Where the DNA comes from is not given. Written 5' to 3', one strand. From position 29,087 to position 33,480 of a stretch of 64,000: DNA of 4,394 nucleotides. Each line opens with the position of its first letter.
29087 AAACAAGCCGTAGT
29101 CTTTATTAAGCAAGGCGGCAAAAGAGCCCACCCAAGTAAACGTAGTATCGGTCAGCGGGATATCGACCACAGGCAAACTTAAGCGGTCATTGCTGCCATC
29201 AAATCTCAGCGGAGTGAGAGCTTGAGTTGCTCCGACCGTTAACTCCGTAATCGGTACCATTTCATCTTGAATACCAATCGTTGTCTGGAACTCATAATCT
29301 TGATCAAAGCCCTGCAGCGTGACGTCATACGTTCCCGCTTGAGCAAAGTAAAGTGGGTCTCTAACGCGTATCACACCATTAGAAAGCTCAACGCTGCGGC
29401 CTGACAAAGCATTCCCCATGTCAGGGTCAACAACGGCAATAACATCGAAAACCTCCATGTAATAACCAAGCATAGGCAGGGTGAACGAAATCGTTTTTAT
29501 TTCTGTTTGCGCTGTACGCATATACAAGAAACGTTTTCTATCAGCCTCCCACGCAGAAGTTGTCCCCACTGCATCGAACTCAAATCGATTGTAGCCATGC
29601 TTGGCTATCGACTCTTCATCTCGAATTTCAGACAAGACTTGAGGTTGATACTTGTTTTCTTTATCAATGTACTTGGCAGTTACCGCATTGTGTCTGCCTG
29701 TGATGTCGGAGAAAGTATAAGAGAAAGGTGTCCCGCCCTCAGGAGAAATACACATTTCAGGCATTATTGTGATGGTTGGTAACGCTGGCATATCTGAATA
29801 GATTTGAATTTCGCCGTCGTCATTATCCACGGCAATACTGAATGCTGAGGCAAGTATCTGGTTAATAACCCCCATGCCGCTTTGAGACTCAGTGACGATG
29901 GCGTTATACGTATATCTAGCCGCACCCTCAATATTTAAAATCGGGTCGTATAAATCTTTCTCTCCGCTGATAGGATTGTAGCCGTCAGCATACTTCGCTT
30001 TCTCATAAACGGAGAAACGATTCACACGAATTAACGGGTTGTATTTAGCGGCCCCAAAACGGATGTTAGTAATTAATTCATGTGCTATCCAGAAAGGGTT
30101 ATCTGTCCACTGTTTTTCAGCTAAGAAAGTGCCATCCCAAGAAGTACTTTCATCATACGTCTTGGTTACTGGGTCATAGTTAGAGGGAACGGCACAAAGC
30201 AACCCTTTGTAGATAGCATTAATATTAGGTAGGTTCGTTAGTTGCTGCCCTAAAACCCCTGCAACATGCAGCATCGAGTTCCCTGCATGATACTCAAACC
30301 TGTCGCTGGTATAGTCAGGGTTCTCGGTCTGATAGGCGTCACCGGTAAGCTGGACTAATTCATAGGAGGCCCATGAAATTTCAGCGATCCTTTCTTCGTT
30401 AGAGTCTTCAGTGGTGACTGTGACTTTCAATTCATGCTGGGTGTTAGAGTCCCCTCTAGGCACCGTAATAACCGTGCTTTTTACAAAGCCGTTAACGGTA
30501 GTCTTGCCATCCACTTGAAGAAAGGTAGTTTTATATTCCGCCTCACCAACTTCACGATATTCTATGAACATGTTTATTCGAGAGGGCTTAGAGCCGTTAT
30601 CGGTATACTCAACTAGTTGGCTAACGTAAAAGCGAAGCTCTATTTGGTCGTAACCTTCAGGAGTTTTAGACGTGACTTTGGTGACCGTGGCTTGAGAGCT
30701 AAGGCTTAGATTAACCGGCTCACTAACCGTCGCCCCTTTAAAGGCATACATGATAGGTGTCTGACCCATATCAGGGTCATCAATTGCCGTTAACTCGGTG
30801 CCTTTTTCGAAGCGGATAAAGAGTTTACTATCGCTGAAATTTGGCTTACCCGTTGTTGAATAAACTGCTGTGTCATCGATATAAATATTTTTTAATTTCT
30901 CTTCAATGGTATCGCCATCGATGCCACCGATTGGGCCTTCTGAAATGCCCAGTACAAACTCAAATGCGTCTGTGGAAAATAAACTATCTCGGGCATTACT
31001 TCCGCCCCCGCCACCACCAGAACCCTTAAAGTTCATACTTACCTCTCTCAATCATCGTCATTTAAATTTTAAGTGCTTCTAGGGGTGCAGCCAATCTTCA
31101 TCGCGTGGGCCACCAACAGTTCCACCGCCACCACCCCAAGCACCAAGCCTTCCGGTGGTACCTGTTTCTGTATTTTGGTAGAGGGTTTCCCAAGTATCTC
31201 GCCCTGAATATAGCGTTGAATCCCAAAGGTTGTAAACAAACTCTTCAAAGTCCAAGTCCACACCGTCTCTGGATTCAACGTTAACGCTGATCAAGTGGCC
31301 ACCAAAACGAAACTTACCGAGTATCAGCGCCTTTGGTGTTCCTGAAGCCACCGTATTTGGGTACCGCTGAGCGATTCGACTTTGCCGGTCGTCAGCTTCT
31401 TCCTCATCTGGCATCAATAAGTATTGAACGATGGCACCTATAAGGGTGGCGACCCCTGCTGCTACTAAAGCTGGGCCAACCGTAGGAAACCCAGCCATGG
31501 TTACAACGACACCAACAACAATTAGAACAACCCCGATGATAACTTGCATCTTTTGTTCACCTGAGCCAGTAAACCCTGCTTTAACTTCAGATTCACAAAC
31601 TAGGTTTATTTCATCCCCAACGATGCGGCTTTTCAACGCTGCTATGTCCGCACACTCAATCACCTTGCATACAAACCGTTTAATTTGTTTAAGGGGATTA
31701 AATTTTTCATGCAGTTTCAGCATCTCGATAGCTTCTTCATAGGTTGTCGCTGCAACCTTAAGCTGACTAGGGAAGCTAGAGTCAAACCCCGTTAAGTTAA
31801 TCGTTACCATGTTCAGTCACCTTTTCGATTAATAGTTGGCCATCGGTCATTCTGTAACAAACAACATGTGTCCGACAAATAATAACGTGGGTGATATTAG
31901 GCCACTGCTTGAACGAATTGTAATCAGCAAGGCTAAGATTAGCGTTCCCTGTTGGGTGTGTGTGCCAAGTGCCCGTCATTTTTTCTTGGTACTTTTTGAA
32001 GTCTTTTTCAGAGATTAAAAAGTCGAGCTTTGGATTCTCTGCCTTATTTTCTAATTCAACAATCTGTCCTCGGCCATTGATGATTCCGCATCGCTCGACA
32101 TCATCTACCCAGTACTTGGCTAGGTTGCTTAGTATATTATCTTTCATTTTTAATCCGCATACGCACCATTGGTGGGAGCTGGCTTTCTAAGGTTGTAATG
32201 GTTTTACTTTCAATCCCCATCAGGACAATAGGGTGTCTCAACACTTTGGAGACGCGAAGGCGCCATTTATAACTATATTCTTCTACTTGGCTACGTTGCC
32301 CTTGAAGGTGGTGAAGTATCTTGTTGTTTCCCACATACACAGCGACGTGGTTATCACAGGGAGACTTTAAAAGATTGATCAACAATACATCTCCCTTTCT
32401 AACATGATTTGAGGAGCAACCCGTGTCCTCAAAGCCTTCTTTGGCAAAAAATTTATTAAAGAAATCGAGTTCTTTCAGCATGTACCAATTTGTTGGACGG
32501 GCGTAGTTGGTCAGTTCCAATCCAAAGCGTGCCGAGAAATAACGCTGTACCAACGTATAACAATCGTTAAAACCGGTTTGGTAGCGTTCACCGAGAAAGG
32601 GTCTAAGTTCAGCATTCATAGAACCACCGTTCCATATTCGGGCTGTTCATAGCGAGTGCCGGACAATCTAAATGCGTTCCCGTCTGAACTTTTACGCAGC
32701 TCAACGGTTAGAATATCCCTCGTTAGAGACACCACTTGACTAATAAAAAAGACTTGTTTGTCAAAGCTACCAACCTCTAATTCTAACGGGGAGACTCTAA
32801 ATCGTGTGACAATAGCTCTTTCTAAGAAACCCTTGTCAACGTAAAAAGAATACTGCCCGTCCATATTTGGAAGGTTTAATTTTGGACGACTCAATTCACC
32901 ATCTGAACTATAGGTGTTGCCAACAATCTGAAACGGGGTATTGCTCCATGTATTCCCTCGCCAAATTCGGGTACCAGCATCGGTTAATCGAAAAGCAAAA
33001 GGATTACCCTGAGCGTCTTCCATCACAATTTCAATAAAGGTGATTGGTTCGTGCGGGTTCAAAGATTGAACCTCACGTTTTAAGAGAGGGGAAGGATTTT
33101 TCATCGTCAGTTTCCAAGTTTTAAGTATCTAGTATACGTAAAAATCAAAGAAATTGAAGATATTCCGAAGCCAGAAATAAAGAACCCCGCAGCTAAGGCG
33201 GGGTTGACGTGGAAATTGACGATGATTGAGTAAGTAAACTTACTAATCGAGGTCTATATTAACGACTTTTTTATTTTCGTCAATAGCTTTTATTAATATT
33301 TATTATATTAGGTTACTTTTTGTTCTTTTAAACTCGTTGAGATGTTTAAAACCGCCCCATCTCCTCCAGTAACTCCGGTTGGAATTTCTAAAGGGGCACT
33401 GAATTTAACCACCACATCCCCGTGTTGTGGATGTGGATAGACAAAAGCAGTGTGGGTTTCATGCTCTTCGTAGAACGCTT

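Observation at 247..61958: Near-invariant 11-14 nt translation-initiation block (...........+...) at about 28 gene starts on both strands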

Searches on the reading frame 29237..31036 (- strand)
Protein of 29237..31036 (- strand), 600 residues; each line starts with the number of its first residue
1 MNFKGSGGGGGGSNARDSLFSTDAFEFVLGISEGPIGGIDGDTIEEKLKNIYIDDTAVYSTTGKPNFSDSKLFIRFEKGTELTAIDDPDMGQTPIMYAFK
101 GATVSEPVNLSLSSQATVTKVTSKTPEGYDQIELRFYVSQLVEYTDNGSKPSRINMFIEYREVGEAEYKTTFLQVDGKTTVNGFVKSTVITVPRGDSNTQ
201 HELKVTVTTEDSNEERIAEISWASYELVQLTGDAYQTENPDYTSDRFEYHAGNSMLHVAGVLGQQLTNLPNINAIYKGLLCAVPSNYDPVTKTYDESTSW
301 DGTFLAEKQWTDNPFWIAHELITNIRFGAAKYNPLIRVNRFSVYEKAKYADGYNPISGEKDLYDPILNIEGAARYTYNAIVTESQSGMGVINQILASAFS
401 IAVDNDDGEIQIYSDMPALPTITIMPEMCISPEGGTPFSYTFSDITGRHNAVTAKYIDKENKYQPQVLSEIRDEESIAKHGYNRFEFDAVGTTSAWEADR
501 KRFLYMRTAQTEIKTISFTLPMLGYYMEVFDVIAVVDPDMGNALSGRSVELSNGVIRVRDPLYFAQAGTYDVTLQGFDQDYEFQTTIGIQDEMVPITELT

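Call 37: find_related_loci(query=A3, collection=viral_contigs, flank=10000)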
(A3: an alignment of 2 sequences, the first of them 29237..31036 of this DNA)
Query A3 (600 aa) in viral_contigs; peptide patterns used: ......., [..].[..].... (x = any residue, [..] = any of these).
100 stretches matched a pattern; 44 encode a relative of the query (tblastn E <= 1e-3); 44 distinct loci.
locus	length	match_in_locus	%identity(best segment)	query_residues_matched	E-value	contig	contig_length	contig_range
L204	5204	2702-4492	51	3-599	0e+0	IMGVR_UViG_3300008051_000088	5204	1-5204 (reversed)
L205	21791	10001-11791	51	3-599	0e+0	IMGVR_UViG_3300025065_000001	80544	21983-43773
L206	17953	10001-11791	51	3-599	0e+0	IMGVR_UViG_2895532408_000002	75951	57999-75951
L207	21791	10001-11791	51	3-599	0e+0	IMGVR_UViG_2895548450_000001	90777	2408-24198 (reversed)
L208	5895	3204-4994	50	3-599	0e+0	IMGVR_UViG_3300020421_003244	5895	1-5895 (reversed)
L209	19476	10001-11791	50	3-599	0e+0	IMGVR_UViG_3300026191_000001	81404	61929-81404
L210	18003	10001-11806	49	1-600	0e+0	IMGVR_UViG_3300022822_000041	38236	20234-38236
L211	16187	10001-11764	50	12-599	0e+0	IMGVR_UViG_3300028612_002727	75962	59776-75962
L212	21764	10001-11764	50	12-599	0e+0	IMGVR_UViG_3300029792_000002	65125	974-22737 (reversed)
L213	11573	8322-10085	50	12-599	0e+0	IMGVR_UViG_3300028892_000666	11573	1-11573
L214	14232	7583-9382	48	1-600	0e+0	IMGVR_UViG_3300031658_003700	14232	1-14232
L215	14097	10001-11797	46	1-600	0e+0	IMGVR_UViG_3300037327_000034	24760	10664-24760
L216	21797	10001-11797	46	1-600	0e+0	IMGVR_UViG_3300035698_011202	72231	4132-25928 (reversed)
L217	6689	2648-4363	42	13-588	5e-150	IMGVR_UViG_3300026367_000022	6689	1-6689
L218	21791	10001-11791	51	3-599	0e+0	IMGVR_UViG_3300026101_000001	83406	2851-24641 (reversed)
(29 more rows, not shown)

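Call 60: find_related_loci(query=A3, collection=genome_contigs, flank=10000)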
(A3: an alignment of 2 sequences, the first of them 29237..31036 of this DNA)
Query A3 (600 aa) in genome_contigs; peptide patterns used: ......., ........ (x = any residue, [..] = any of these).
66 stretches matched a pattern, but none encodes a relative of the query by tblastn (E <= 1e-3).

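Call 67: find_related_loci(query=A3, collection=metagenome_contigs, flank=10000)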
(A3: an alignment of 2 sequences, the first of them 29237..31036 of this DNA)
Query A3 (600 aa) in metagenome_contigs; peptide patterns used: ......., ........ (x = any residue, [..] = any of these).
109 stretches matched a pattern; 14 encode a relative of the query (tblastn E <= 1e-3); 14 distinct loci.
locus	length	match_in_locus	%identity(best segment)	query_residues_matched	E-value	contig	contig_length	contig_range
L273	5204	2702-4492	51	3-599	0e+0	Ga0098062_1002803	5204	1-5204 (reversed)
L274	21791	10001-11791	51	3-599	0e+0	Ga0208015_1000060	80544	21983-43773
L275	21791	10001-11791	51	3-599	0e+0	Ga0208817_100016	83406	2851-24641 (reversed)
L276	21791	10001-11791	50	3-599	0e+0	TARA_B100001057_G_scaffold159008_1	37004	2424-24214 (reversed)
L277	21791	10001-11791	50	3-599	0e+0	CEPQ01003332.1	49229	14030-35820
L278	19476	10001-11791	50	3-599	0e+0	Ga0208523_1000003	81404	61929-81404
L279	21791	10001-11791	50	3-599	0e+0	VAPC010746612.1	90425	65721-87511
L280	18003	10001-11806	49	1-600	0e+0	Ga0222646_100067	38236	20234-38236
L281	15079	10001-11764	50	12-599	0e+0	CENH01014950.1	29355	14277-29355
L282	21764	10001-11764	50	12-599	0e+0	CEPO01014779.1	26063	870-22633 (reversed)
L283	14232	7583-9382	48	1-600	0e+0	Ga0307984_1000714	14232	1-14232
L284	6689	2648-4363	42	13-588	2e-150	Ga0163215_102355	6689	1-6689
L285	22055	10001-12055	41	5-575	1e-98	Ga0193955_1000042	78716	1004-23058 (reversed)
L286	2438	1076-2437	50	5-334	1e-44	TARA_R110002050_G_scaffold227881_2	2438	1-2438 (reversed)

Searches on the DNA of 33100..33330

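Call 81: search_rna_families(source=window, start=33100, end=33330, threshold=evalue, max_evalue=10)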
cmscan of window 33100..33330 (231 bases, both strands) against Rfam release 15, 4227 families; matches with E-value up to 10: 14.
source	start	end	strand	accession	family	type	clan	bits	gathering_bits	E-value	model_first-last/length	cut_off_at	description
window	33177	33251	-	RF00513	Trp_leader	Cis-reg; leader;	-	21.9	41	0.022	1-100/100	no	Tryptophan operon leader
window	33177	33329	-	RF01808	MicX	Gene; sRNA;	-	18.6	75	0.039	1-194/194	no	MicX Vibrio cholerae sRNA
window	33147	33241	-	RF01770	rimP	Cis-reg; leader;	-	17.4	47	1.4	1-102/102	no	Gammaprotebacteria rimP leader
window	33175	33283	-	RF00444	PrrF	Gene; sRNA;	-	16.7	90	1.2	1-150/150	no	PrrF RNA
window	33171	33205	-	RF01379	CRISPR-DR66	Gene; CRISPR;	CL00014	15.4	45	3.8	6-34/37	no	CRISPR RNA direct repeat element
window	33182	33293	+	RF00378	Qrr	Gene; sRNA;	-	14.8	50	2.6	1-108/108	no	Qrr RNA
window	33176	33249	-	RF01772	rnk_pseudo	Cis-reg; leader;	-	14.7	55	3.7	1-108/108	no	Pseudomonas rnk leader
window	33110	33145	-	RF01371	CRISPR-DR58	Gene; CRISPR;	-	13.4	38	7.4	1-37/37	no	CRISPR RNA direct repeat element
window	33155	33177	+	RF02298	TtnuCD22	Gene; snRNA; snoRNA; CD-box;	-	13.1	85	5.4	55-77/77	no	Tetrahymena snoRNA TtnuCD22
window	33177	33233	+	RF02628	Hrs1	Gene; sRNA;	-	12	56.4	7.5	1-74/74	no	Hfq-regulated sRNA 1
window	33183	33205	-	RF01393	isrJ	Gene; sRNA;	-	12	37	8.5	52-73/75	no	isrJ Hfq binding RNA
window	33173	33306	-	RF02079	STnc180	Gene; sRNA;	-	11.3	50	6.1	1-208/208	no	Enterobacterial sRNA STnc180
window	33154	33205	+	RF02236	asX2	Gene; sRNA;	-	11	70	9.6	1-87/87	no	Xanthomonas sRNA asX2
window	33182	33250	-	RF00624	P9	Gene;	-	10.7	43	7.9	1-74/74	no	Pseudomonas sRNA P9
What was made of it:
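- On P1/P7 C4 antisense RNA family: Only generic sub-threshold leader or terminator look-alikes appear (call 81).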
